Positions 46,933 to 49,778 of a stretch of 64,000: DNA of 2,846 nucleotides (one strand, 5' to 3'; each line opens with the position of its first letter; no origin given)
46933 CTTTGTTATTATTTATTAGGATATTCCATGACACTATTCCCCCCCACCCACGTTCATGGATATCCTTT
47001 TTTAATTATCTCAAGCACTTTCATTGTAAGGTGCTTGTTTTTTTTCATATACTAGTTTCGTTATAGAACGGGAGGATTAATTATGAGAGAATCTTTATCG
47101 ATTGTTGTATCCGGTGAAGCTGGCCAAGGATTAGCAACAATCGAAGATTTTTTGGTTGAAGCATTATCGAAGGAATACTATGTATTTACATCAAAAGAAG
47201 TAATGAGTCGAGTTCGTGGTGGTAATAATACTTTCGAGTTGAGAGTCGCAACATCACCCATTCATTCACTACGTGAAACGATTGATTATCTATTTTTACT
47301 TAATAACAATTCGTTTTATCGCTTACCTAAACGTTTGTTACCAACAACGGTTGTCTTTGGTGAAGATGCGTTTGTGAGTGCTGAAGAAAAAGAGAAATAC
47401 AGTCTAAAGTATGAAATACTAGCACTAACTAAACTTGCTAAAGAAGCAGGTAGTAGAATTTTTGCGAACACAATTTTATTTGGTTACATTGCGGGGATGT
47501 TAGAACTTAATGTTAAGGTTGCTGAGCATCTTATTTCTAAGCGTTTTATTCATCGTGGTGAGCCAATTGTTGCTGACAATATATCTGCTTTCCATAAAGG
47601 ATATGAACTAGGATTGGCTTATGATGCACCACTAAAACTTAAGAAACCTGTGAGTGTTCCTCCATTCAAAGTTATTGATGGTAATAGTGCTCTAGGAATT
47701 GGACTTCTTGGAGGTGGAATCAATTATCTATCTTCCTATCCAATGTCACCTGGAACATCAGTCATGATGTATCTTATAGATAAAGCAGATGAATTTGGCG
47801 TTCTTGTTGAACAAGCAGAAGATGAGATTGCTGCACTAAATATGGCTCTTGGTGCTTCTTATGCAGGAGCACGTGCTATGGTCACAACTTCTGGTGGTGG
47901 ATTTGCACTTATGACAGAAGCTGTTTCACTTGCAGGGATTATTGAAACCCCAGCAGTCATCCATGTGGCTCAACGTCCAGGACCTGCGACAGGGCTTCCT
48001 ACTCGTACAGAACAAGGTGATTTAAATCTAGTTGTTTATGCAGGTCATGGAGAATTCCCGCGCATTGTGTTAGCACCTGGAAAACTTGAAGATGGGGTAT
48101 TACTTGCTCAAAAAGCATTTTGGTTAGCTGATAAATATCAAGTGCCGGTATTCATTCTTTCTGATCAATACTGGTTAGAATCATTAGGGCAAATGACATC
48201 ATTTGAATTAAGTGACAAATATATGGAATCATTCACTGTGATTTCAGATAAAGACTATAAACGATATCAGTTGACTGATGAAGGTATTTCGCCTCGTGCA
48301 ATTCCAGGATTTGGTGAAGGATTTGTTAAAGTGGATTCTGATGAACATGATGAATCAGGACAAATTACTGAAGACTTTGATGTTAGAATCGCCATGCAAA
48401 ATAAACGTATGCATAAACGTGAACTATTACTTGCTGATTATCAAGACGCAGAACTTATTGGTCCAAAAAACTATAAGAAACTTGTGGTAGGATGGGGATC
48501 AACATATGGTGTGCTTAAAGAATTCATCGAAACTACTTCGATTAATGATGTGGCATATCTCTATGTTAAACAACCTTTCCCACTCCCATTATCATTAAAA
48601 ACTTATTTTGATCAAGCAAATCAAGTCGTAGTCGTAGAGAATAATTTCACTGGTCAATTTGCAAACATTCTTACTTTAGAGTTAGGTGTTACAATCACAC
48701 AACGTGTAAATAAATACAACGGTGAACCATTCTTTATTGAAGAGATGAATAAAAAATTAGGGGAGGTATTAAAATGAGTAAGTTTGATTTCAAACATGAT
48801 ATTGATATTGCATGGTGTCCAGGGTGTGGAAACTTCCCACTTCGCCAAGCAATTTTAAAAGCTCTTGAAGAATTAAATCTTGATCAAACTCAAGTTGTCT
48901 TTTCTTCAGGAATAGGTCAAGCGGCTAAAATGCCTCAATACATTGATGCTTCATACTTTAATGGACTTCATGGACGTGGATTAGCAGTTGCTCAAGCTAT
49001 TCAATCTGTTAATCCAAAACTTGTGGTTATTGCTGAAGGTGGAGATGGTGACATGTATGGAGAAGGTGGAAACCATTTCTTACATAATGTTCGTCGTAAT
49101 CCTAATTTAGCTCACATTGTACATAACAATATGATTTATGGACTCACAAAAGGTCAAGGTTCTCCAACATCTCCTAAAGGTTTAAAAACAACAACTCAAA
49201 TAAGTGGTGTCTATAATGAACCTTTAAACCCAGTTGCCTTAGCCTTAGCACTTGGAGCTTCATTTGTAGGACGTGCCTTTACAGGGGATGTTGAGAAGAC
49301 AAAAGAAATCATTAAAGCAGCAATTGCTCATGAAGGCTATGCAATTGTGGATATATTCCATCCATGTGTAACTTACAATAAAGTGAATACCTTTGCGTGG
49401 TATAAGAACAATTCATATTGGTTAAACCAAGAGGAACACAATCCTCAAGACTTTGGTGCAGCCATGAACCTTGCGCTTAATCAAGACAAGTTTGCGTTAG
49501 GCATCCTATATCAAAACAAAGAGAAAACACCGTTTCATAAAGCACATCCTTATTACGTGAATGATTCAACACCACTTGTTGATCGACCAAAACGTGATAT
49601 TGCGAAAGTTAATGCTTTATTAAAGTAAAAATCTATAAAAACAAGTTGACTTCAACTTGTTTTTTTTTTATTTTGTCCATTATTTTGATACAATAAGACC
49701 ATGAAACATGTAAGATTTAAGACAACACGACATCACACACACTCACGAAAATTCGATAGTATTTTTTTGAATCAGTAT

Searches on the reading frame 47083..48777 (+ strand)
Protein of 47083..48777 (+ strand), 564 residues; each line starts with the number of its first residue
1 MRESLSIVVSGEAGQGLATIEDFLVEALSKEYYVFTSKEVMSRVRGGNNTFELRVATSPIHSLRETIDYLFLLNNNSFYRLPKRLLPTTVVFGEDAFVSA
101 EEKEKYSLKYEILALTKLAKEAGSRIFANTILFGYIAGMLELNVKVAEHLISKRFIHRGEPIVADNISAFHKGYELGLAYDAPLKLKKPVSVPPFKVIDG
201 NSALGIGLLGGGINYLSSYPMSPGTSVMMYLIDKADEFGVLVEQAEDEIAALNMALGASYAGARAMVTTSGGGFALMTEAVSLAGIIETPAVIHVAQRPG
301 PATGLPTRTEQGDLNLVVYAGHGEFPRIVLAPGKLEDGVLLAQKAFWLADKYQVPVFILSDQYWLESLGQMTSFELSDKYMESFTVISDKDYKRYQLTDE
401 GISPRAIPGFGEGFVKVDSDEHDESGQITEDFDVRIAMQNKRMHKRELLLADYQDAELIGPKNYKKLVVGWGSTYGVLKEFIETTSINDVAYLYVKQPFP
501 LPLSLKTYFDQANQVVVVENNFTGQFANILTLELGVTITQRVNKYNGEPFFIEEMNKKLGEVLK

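Call 10: search_protein_families(library=pfam, proteins=[window:47083-48777:+])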
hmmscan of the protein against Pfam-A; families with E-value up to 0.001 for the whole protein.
window:47083-48777:+ (564 aa): 2 families
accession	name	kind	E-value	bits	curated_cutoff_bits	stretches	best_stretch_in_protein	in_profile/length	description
PF01855.24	POR_N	-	6.1e-50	170.5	27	1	211-438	6-228/231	Pyruvate flavodoxin/ferredoxin oxidoreductase, thiamine diP-bdg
PF01558.24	POR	-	6.4e-24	85.5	27.4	1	13-175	1-173/173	Pyruvate ferredoxin/flavodoxin oxidoreductase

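Call 41: find_homologous_proteins(query=window:47083-48777:+, max_evalue=1e-100)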
Query window:47083-48777:+ (564 aa): 7579 proteins with E <= 1e-100 among 8000 candidates; the best 120 are listed.
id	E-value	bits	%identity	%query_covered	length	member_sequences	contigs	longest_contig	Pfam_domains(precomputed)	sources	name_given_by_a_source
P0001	0.0e+0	1173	93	100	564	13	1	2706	PF01558.26,PF01855.25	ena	-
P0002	0.0e+0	1169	92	100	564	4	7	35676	PF01558.26,PF01855.25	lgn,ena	-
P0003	0.0e+0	1111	87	100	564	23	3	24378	PF01558.26,PF01855.25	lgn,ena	-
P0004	0.0e+0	1023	81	100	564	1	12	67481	PF01558.26,PF01855.25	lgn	-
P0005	7.6e-279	944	74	100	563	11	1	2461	PF01558.26,PF01855.25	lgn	-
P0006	2.0e-273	926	72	100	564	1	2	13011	PF01558.26,PF01855.25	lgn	-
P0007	4.1e-269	912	72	100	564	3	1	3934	PF01558.26,PF01855.25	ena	-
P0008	5.8e-269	912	71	98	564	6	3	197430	PF01558.26,PF01855.25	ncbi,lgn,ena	-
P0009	1.2e-267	907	71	100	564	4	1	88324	PF01558.26,PF01855.25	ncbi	-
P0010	1.6e-266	904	71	100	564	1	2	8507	PF01558.26,PF01855.25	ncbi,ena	-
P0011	9.3e-266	901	70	100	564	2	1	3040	PF01558.26,PF01855.25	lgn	-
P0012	2.5e-264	896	70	100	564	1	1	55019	PF01558.26,PF01855.25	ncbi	-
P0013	7.4e-261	885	68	100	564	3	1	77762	PF01558.26,PF01855.25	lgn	-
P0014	7.5e-257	872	68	100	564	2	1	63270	PF01558.26,PF01855.25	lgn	-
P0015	1.2e-255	868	69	100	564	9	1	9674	PF01558.26,PF01855.25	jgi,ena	-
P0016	1.3e-254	864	70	100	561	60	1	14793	PF01558.26,PF01855.25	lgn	-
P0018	1.1e-252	858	70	100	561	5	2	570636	PF01558.26,PF01855.25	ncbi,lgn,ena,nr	ncbi:MAG: 2-oxoacid:acceptor oxidoreductase subunit alpha [Erysipelothrix sp.]|nr:2-oxoacid:acceptor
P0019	1.7e-232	791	63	100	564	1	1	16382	PF01558.26,PF01855.25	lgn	-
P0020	2.8e-230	784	63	100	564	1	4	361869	PF01558.26,PF01855.25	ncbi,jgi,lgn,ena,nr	ncbi:MAG: 2-oxoacid:acceptor oxidoreductase subunit alpha [Firmicutes bacterium HGW-Firmicutes-1]|jg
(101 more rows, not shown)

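Call 42: find_encoding_contigs(protein=P0004, flank=4000, max_places=1)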
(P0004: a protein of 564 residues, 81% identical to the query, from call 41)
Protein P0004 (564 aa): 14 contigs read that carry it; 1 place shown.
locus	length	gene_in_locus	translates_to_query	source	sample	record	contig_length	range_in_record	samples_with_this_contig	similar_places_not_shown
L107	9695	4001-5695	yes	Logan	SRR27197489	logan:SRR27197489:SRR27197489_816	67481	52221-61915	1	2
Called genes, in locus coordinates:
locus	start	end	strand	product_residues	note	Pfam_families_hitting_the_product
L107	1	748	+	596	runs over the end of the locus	PF00664:ABC_membrane, PF00005:ABC_tran, PF02463:SMC_N (faint)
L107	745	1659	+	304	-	PF03547:Mem_trans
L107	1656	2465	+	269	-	PF00702:Hydrolase (faint), PF08282:Hydrolase_3, PF13419:HAD_2 (faint), PF05116:S6PP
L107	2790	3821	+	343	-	PF01300:Sua5_yciO_yrdC, PF03481:Sua5_C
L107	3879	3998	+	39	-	-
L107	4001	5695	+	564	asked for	PF01558:POR, PF01855:POR_N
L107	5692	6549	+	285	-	PF02775:TPP_enzyme_C, PF12367:PFO_beta_C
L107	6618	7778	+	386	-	PF00155:Aminotran_1_2, PF01053:Cys_Met_Meta_PP (weak)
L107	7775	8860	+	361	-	PF01594:AI-2E_transport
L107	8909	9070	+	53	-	PF00301:Rubredoxin, PF21349:RUBY_RBDX (faint)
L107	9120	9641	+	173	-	PF00160:Pro_isomerase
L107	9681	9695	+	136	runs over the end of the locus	PF01451:LMWPc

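Call 43: find_encoding_contigs(protein=P0013, flank=4000, max_places=1)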
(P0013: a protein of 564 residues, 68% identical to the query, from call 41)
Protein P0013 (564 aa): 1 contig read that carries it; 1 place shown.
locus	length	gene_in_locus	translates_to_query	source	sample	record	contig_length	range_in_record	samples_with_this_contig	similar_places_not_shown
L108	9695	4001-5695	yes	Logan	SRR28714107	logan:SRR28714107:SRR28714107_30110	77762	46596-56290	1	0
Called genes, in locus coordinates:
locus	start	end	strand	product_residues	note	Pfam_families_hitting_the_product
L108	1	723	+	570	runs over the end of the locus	PF00664:ABC_membrane, PF20720:nSTAND3 (faint), PF02463:SMC_N (faint), PF00005:ABC_tran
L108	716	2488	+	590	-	PF00664:ABC_membrane, PF00005:ABC_tran, PF02463:SMC_N (faint)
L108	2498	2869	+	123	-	PF00903:Glyoxalase (weak)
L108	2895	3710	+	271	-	PF00702:Hydrolase (faint), PF05116:S6PP, PF08282:Hydrolase_3, PF13419:HAD_2 (faint)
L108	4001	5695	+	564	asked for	PF01558:POR, PF01855:POR_N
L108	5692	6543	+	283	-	PF02775:TPP_enzyme_C, PF12367:PFO_beta_C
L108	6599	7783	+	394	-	PF00155:Aminotran_1_2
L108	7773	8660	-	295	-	PF00781:DAGK_cat, PF19279:YegS_C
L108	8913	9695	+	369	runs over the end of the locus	PF01594:AI-2E_transport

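Call 44: find_encoding_contigs(protein=P0018, flank=4000, max_places=1)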
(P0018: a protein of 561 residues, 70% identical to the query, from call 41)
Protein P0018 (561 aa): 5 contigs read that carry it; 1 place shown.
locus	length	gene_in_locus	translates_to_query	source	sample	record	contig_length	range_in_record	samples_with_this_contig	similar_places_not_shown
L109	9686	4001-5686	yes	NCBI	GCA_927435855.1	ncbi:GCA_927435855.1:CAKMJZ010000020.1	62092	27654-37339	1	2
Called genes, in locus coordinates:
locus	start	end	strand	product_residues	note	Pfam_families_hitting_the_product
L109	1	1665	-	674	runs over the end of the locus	PF03030:H_PPase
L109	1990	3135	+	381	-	PF01476:LysM, PF07501:G5, PF01551:Peptidase_M23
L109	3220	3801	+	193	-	PF06078:DUF937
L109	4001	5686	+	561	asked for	PF01558:POR, PF01855:POR_N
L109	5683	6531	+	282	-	PF02775:TPP_enzyme_C, PF12367:PFO_beta_C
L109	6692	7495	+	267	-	PF06560:GPI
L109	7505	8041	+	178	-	PF06560:GPI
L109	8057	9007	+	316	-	PF20511:PMI_typeI_cat, PF21621:MPI_cupin_dom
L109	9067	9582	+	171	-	PF01872:RibD_C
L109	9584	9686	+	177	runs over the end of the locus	PF01661:Macro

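Call 45: find_encoding_contigs(protein=P0020, flank=4000, max_places=1)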
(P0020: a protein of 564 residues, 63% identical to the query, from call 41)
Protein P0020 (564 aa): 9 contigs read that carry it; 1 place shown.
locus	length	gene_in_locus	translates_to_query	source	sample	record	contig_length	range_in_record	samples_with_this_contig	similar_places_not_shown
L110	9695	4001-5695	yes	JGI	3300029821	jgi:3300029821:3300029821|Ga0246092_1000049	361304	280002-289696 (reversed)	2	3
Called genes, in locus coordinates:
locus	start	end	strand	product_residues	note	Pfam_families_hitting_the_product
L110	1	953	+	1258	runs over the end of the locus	PF18072:FGAR-AT_linker (weak), PF02769:AIRS_C, PF13507:GATase_5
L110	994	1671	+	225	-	PF05857:TraX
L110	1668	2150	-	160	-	PF02664:LuxS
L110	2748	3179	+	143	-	PF22381:Staph_reg_Sar_Rot, PF01047:MarR, PF13463:HTH_27 (weak)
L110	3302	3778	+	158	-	PF00255:GSHPx, PF00578:AhpC-TSA (weak)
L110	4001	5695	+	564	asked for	PF01558:POR, PF01855:POR_N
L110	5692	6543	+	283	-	PF02775:TPP_enzyme_C, PF12367:PFO_beta_C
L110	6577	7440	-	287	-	PF00248:Aldo_ket_red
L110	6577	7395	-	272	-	PF00248:Aldo_ket_red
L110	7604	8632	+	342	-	PF00579:tRNA-synt_1b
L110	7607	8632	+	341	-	PF00579:tRNA-synt_1b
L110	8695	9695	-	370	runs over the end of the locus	PF01594:AI-2E_transport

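Call 48: find_encoding_contigs(protein=P0009, flank=4000, max_places=1)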
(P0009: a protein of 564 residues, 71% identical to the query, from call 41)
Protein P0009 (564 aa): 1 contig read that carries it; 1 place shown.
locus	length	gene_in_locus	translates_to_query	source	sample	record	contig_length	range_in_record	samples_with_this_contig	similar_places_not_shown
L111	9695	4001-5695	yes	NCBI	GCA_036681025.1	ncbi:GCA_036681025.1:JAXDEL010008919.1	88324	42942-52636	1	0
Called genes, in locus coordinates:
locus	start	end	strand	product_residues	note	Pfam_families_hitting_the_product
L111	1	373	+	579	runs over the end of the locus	PF00664:ABC_membrane, PF02463:SMC_N (faint), PF00005:ABC_tran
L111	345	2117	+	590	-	PF00664:ABC_membrane, PF00005:ABC_tran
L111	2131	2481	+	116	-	PF00903:Glyoxalase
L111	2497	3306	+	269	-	PF00702:Hydrolase (faint), PF05116:S6PP, PF08282:Hydrolase_3, PF13419:HAD_2 (faint), PF05116:S6PP (weak)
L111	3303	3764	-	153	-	PF03928:HbpS-like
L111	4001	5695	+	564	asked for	PF01558:POR, PF01855:POR_N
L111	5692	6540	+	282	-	PF02775:TPP_enzyme_C, PF12367:PFO_beta_C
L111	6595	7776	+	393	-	PF00155:Aminotran_1_2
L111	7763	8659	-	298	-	PF00781:DAGK_cat, PF01513:NAD_kinase (weak), PF19279:YegS_C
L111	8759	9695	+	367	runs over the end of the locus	PF01594:AI-2E_transport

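Call 49: find_encoding_contigs(protein=P0012, flank=4000, max_places=1)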
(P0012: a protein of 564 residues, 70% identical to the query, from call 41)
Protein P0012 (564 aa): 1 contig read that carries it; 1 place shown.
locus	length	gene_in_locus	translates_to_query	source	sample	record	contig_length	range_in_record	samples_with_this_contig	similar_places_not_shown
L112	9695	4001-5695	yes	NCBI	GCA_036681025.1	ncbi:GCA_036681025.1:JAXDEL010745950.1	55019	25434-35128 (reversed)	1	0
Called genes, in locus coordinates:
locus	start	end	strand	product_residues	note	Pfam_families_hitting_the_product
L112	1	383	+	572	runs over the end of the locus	PF00664:ABC_membrane, PF02463:SMC_N (faint), PF00005:ABC_tran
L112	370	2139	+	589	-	PF00664:ABC_membrane, PF00005:ABC_tran, PF02463:SMC_N (weak)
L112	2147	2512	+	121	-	-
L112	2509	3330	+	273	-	PF00702:Hydrolase (faint), PF05116:S6PP (weak), PF08282:Hydrolase_3, PF13419:HAD_2 (faint), PF05116:S6PP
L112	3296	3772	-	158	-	PF03928:HbpS-like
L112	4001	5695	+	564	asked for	PF01558:POR, PF01855:POR_N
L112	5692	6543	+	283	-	PF02775:TPP_enzyme_C, PF12367:PFO_beta_C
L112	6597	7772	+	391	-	PF00155:Aminotran_1_2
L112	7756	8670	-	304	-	PF00781:DAGK_cat, PF19279:YegS_C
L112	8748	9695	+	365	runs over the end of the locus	PF01594:AI-2E_transport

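Call 50: find_encoding_contigs(protein=P0014, flank=4000, max_places=1)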
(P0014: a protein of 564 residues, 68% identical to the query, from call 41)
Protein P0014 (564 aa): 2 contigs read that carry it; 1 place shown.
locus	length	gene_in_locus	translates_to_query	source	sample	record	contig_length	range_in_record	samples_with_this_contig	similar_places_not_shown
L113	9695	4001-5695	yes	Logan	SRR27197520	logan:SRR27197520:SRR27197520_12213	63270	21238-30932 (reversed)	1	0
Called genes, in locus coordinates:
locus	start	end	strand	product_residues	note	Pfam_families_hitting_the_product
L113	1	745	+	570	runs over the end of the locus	PF00664:ABC_membrane, PF00005:ABC_tran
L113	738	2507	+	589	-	PF00664:ABC_membrane, PF00005:ABC_tran, PF02463:SMC_N (faint)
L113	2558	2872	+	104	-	PF00903:Glyoxalase (weak)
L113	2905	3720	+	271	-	PF00702:Hydrolase (faint), PF08282:Hydrolase_3, PF13419:HAD_2 (faint), PF05116:S6PP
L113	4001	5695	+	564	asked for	PF01558:POR, PF01855:POR_N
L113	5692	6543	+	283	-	PF02775:TPP_enzyme_C, PF12367:PFO_beta_C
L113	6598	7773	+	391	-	PF00155:Aminotran_1_2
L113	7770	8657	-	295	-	PF00781:DAGK_cat, PF01513:NAD_kinase (weak), PF19279:YegS_C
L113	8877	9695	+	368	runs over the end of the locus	PF01594:AI-2E_transport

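Call 51: find_encoding_contigs(protein=P0019, flank=4000, max_places=1)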
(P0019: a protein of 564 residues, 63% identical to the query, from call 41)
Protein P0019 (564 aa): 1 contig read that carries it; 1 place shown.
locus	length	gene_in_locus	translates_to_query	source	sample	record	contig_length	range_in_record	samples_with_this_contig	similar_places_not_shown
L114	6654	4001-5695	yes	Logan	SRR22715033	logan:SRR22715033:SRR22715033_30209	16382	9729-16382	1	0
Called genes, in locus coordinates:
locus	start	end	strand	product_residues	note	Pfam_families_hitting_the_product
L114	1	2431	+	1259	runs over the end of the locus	PF18072:FGAR-AT_linker (weak), PF02769:AIRS_C, PF13507:GATase_5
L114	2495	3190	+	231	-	PF05857:TraX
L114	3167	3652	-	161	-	PF02664:LuxS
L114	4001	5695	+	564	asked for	PF01558:POR, PF01855:POR_N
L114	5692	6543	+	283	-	PF02775:TPP_enzyme_C, PF12367:PFO_beta_C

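Call 52: find_encoding_contigs(protein=P0016, flank=4000, max_places=1)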
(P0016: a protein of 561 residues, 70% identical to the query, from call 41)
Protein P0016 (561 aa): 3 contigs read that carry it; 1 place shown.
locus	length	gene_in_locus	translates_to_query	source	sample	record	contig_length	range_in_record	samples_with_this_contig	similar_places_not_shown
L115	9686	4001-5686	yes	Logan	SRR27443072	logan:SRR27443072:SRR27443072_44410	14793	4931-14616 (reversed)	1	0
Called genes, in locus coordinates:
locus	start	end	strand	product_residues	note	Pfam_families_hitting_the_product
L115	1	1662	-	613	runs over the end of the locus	?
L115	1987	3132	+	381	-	PF01476:LysM, PF07501:G5, PF01551:Peptidase_M23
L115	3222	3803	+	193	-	PF06078:DUF937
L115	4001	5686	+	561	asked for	PF01558:POR, PF01855:POR_N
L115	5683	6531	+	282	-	PF02775:TPP_enzyme_C, PF12367:PFO_beta_C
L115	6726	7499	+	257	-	PF06560:GPI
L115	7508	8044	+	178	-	PF06560:GPI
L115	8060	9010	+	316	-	PF20511:PMI_typeI_cat, PF21621:MPI_cupin_dom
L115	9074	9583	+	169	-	PF01872:RibD_C, PF00186:DHFR_1 (weak)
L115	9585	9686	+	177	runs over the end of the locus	PF01661:Macro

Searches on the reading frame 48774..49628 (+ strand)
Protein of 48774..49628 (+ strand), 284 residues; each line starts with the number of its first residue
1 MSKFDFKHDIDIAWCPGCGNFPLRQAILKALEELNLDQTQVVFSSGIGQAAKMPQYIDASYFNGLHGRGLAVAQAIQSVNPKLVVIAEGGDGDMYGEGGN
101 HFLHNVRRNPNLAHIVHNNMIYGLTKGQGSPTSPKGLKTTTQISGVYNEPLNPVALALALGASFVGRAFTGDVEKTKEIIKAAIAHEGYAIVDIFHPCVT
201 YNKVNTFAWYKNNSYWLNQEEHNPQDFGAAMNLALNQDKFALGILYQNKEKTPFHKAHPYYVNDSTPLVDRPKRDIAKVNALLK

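Call 10: search_protein_families(library=pfam, proteins=[window:48774-49628:+])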
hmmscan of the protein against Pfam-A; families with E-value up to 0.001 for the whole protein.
window:48774-49628:+ (284 aa): 2 families
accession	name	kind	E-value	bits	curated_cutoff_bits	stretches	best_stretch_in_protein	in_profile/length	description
PF02775.26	TPP_enzyme_C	-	1.3e-27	96.9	21.9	1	50-194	15-151/151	Thiamine pyrophosphate enzyme, C-terminal TPP binding domain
PF12367.13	PFO_beta_C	-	2.2e-22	79.3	24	1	198-261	1-64/66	Pyruvate ferredoxin oxidoreductase beta subunit C terminal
